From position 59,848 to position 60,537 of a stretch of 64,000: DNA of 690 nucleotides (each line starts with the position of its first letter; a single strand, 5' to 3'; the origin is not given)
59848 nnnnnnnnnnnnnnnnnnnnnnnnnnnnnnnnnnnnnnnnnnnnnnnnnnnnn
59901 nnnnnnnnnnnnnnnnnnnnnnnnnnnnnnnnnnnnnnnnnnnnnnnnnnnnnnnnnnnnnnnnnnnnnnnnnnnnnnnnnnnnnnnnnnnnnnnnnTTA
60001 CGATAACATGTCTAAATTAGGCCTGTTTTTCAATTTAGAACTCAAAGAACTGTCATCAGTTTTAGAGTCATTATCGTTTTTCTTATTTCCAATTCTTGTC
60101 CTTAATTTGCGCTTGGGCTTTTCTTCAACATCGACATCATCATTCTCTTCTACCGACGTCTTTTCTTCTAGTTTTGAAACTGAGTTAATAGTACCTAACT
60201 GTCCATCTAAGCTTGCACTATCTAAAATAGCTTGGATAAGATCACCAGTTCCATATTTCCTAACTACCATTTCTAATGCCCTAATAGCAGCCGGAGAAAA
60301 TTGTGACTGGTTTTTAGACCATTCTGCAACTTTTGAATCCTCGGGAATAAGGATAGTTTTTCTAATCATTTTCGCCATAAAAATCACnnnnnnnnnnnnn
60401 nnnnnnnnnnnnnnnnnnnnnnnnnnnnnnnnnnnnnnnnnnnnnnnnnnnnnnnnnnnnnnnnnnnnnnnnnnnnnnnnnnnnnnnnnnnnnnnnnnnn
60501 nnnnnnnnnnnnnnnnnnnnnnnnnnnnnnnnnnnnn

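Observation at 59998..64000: Plasmid-like maintenance block: type II (ParM/ParR) and type I (ParA/small ParB) partition systems plus a RepA_N initiator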

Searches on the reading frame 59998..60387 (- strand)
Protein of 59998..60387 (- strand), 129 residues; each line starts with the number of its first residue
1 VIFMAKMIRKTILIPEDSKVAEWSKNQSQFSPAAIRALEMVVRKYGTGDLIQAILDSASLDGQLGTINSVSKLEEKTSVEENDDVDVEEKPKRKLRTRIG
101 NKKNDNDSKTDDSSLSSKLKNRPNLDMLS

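Call 8: search_protein_families(library=pfam, proteins=[window:59998-60387:-], max_evalue=0.1)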
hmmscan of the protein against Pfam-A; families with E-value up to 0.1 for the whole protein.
window:59998-60387:- (129 aa): 0 families

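Call 9: search_protein_families(library=ncbifam, proteins=[window:59998-60387:-], max_evalue=0.1)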
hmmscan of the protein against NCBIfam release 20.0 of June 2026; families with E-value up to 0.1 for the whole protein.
window:59998-60387:- (129 aa): 0 families

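Call 36: search_protein_families(library=phrogs, proteins=[window:59998-60387:-], max_evalue=0.001)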
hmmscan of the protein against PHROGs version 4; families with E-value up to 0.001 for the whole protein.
window:59998-60387:- (129 aa): 0 families

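Call 63: find_homologous_proteins(query=window:59998-60378:-, max_evalue=0.001)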
Query window:59998-60378:- (126 aa): 22 proteins with E <= 0.001 among 39 candidates.
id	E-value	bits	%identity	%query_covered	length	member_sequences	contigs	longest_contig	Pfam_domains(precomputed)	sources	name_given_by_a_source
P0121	6.6e-70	250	98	100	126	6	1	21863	-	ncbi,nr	ncbi:hypothetical protein CP361_04970 [Lactobacillus sp. UMNPBX10]|nr:hypothetical protein CP361_049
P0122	1.0e-69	250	98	100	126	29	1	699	-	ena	-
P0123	4.4e-68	244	96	100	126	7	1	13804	-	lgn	-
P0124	1.1e-67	243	96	100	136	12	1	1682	-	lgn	-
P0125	7.0e-67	240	94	100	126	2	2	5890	-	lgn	-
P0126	8.5e-67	240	94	100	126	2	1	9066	-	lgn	-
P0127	3.1e-66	238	94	100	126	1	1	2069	-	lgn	-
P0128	7.9e-66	237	94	100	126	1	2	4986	-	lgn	-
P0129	6.7e-65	234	92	100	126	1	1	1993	-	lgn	-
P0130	7.6e-65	234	92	100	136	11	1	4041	-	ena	-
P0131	8.3e-65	234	92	100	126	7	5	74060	-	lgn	-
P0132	1.1e-64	233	92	100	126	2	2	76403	-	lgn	-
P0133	3.1e-59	216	86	100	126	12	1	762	-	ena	-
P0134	3.1e-56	206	84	100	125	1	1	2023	-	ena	-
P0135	2.4e-52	194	82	100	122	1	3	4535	-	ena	-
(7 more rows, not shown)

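Call 65: search_solved_structures(query=A1, max_evalue=10, show_alignments=2)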
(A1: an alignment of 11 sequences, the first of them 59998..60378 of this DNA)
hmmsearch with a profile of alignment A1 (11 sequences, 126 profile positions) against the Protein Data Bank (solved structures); distinct sequences matched with E-value up to 10: 6.
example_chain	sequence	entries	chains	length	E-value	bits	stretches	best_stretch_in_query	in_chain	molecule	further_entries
7dgw_A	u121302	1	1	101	0.85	13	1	29-63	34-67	de novo designed protein H4A2S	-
6eeq_A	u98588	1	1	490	1.9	11.9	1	33-63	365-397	4-hydroxyphenylacetaldehyde synthase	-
4tx5_A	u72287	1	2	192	3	11.3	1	52-117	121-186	Diablo homolog, mitochondrial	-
8uai_C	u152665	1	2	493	4.3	10.8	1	12-39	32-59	11S globulin 3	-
6w1n_B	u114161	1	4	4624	9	9.7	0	38-107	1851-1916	Ryanodine Receptor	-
9pwo_A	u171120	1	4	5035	9.1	9.7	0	38-107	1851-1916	Ryanodine receptor 1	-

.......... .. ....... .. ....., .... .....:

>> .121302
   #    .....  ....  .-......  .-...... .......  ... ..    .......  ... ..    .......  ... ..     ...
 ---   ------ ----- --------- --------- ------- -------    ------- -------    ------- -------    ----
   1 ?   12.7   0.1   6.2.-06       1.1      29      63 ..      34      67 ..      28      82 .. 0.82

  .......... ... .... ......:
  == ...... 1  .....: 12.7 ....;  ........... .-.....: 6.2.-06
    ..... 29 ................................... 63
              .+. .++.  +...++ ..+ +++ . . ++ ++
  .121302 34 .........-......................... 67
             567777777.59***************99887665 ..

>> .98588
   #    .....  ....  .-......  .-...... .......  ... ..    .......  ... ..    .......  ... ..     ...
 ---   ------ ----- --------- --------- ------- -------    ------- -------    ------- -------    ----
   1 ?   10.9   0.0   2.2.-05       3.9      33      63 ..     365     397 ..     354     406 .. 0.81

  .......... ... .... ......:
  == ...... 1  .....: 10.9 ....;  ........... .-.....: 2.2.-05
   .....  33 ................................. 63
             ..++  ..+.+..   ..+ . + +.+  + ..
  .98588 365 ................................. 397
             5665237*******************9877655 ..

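Call 74: predict_structure(alignment_id=A2)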
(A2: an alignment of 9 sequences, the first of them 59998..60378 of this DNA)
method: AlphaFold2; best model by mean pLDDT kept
length: 126 residues; sequences in the alignment: 9
mean_pLDDT: 59.2   pTM: 0.23
mean pLDDT of the five models: 59.2, 57.2, 54.6, 54.5, 53.5
residues with pLDDT >= 90: 0; 70-90: 21; 50-70: 72; < 50: 33
segments of 3 or more residues with pLDDT < 50: 60-84, 100-102
pLDDT, mean of each block of 10 residues (from residue 1): 60 69 68 74 67 59 45 41 56 60 49 61 63
secondary structure, 60 per line:
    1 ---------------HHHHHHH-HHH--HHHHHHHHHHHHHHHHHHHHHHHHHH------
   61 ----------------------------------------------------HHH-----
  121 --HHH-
elements in order: H16-22 H29-54

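Call 83: fold_search(model_id=the predicted structure, library=pdb)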
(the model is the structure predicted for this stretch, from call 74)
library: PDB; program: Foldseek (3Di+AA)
matches with E <= 10: 1; with E <= 0.001: 0
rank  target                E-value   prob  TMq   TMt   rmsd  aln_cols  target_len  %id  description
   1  9jzr_H                9.1e+00  0.02  0.15  0.18  11.9        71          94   17  Structure of PSI-LHCI-LHCII supercomplex from Bryopsis corticulans (released 2026-02-25)

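Call 111: search_solved_structures(query=A7, max_evalue=10, show_alignments=2)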
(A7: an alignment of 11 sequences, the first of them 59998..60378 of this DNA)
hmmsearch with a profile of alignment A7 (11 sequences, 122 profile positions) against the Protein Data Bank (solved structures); distinct sequences matched with E-value up to 10: 4.
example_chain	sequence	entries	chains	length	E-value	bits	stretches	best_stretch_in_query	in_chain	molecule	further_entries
4c2h_A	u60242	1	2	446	0.096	16.1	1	21-78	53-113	CARBOXY-TERMINAL PROCESSING PROTEASE CTPB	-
4c2c_A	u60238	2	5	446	1.3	12.4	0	21-79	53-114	CARBOXY-TERMINAL PROCESSING PROTEASE CTPB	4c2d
4c2g_A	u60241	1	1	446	1.4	12.3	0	21-79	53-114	CARBOXY-TERMINAL PROCESSING PROTEASE CTPB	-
4c2f_A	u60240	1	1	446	1.4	12.3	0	21-79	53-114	CARBOXY-TERMINAL PROCESSING PROTEASE CTPB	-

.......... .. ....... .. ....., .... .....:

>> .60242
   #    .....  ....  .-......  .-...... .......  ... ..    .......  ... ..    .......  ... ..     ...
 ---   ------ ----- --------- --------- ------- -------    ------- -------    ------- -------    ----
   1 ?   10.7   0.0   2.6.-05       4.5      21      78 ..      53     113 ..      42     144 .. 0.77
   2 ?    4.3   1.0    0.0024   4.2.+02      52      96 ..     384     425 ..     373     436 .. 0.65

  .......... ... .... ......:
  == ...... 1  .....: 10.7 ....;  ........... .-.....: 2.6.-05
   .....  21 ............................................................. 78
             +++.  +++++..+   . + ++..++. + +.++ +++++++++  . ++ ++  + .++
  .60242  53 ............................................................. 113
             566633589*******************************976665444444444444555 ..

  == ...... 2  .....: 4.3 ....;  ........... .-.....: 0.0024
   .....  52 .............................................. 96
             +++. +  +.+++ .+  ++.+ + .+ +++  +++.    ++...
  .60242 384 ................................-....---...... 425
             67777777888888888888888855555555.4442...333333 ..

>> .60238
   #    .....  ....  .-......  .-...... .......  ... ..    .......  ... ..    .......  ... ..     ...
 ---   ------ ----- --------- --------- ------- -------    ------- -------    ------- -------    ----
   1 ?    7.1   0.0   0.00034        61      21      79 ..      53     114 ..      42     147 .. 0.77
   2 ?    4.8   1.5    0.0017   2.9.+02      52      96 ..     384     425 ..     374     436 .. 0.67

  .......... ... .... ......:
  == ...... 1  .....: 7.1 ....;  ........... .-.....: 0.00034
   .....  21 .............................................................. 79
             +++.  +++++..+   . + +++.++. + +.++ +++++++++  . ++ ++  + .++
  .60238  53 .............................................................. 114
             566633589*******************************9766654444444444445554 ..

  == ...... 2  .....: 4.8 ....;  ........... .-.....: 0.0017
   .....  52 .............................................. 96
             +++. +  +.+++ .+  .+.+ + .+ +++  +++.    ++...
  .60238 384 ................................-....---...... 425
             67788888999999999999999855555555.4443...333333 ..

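Call 118: search_protein_representatives(alignment_id=A2)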
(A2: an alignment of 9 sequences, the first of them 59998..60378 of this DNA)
Query: 9 sequences, 126 profile positions. Proteins with E-value up to 0.001 (for the whole library): 8; up to 1e-10: 5; up to 1e-30: 2. The best 8 are listed.
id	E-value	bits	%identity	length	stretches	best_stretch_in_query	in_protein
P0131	3.8e-64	230.8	-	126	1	1-126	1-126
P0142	8.9e-50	184.4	-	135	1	1-126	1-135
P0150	2.4e-21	92.5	-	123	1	7-126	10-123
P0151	1.9e-20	89.5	-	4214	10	26-64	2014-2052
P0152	4.1e-13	65.9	-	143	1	7-126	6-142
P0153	1.7e-06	44.5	-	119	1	7-113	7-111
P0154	6.6e-06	42.6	-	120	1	5-81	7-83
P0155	6.9e-04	36.1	-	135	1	13-126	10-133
